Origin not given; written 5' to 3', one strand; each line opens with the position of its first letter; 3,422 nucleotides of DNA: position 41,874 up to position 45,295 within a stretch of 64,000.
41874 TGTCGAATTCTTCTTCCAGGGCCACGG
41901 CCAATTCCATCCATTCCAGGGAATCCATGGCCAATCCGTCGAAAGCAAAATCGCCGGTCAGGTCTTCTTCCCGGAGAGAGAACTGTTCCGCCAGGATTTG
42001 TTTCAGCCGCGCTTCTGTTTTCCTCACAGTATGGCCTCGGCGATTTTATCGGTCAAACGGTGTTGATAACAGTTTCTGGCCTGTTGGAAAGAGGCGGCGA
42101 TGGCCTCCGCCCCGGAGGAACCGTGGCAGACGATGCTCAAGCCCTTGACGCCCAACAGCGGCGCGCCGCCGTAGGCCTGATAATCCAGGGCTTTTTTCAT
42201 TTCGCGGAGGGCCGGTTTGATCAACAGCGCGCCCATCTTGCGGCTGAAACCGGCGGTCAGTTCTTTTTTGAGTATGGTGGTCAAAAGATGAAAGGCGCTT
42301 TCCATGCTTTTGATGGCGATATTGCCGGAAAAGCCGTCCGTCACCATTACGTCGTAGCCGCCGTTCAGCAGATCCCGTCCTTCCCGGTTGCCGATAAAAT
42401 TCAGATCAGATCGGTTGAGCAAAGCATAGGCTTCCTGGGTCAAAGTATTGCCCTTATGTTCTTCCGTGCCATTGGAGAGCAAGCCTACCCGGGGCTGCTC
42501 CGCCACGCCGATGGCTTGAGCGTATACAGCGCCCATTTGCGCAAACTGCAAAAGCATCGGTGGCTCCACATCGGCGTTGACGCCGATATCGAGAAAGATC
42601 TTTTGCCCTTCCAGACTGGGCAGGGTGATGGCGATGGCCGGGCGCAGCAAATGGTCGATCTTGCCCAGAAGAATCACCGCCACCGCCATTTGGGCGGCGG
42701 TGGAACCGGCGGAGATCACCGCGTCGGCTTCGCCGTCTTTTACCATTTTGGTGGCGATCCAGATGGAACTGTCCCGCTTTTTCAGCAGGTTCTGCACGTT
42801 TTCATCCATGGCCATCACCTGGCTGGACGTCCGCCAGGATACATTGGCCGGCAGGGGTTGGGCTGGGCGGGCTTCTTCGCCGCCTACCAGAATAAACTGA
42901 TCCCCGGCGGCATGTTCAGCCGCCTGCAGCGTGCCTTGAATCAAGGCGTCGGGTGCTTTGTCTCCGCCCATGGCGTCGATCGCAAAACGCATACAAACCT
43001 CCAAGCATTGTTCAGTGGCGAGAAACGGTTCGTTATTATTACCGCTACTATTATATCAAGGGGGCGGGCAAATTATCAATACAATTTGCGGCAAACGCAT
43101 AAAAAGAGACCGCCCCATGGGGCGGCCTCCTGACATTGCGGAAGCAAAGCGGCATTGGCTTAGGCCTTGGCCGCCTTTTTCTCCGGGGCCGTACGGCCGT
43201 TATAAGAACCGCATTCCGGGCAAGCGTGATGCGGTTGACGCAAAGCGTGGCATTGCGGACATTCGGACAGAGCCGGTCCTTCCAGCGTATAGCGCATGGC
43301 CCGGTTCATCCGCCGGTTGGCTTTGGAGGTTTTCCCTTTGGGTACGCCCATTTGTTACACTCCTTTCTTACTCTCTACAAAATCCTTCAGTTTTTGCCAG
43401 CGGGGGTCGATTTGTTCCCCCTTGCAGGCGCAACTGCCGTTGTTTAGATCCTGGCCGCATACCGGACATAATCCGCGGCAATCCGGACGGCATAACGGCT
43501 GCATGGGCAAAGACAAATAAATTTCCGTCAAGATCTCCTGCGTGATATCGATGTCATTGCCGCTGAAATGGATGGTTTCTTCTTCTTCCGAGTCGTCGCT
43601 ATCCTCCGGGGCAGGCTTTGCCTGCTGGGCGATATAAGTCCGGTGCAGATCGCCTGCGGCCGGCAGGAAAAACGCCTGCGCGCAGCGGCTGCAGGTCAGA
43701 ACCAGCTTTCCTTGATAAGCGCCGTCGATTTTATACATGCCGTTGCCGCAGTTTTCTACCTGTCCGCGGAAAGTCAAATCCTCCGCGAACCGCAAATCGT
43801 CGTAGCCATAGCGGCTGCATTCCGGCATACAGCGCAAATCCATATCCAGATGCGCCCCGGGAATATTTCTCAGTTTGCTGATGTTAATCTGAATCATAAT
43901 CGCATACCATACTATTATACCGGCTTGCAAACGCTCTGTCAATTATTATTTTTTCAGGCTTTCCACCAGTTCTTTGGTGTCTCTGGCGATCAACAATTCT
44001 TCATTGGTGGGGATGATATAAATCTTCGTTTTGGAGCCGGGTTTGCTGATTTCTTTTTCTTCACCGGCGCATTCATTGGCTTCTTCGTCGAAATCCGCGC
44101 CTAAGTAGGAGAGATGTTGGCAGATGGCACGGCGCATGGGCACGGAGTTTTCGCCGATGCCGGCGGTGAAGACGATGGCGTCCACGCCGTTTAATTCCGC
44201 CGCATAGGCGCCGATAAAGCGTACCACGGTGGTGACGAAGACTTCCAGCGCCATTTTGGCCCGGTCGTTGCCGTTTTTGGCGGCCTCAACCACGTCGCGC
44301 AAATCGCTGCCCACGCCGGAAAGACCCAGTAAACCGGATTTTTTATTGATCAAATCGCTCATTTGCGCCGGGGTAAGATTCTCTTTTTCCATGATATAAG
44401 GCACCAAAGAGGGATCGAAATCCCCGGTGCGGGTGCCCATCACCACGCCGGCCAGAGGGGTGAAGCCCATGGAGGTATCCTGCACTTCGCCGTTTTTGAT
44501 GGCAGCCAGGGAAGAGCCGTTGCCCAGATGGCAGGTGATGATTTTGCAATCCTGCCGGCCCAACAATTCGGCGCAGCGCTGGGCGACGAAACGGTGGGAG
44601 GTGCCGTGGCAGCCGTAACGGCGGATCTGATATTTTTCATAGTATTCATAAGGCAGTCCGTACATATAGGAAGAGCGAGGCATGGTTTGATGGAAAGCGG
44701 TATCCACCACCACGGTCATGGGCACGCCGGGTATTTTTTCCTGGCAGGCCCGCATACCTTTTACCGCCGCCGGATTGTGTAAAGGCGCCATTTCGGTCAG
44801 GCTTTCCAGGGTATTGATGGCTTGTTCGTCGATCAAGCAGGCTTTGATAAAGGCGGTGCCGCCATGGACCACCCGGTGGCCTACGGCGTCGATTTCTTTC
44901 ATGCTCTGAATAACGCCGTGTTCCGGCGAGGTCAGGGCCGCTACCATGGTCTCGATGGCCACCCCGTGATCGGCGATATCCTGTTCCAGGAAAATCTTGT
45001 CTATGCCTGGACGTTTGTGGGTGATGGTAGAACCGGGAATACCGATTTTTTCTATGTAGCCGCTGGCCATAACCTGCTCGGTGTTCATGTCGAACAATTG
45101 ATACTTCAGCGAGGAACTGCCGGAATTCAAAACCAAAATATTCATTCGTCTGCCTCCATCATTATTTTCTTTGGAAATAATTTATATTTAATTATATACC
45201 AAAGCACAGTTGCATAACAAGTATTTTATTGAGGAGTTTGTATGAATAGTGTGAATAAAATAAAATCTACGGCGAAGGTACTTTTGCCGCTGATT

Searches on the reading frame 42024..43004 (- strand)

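Call 26: search_protein_families(library=pfam, proteins=[window:42024-43004:-], max_evalue=0.001)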
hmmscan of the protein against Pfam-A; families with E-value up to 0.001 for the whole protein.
window:42024-43004:- (326 aa): 2 families
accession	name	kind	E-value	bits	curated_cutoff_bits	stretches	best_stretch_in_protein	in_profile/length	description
PF02504.20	FA_synthesis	-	9.2e-93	311.3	29.1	1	5-315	1-319/324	Fatty acid synthesis protein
PF01515.24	PTA_PTB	-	6.4e-06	26.2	24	1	79-193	103-218/319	Phosphate acetyl/butaryl transferase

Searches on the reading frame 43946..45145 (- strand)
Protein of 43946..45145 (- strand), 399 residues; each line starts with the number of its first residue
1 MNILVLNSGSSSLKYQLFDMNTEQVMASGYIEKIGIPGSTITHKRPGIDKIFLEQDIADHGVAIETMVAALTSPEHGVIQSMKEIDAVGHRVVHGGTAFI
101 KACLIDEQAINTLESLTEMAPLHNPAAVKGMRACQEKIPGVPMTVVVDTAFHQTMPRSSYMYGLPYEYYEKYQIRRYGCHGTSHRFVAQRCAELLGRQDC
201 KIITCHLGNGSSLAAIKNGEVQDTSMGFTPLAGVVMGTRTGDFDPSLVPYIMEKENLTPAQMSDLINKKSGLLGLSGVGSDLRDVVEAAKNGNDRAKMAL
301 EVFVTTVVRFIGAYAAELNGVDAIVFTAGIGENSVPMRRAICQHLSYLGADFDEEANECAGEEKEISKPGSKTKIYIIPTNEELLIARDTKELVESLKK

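Call 26: search_protein_families(library=pfam, proteins=[window:43946-45145:-], max_evalue=0.001)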
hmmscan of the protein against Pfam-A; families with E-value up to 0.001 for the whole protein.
window:43946-45145:- (399 aa): 1 family
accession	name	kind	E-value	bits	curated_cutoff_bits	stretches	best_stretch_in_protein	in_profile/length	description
PF00871.23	Acetate_kinase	-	2.6e-146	487.7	22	1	3-388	2-392/392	Acetokinase family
